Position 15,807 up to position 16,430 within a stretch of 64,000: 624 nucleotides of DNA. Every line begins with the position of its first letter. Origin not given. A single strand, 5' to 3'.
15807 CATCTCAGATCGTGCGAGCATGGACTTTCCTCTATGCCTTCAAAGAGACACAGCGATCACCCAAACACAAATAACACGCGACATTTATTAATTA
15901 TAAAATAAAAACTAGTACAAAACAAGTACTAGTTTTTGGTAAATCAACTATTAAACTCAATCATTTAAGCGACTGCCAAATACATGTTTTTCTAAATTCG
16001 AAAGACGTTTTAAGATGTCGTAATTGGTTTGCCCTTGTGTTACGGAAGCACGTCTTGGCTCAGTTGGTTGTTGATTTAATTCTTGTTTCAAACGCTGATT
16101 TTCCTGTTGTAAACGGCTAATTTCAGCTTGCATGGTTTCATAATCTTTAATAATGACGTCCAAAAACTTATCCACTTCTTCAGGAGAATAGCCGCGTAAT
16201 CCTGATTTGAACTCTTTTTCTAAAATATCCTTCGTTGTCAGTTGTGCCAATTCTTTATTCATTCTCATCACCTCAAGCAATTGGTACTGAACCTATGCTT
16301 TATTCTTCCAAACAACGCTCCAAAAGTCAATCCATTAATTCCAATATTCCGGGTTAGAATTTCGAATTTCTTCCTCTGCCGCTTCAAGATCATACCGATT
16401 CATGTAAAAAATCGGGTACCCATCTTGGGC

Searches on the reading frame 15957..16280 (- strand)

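Call 85: search_protein_families(library=pfam, max_evalue=0.00001, proteins=[window:15957-16280:-])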
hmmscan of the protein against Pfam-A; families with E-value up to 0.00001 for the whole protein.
window:15957-16280:- (107 aa): 1 family
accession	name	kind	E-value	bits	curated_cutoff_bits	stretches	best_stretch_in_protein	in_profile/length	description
PF05103.18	DivIVA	-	4.2e-16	59.5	28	1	14-71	1-58/131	DivIVA protein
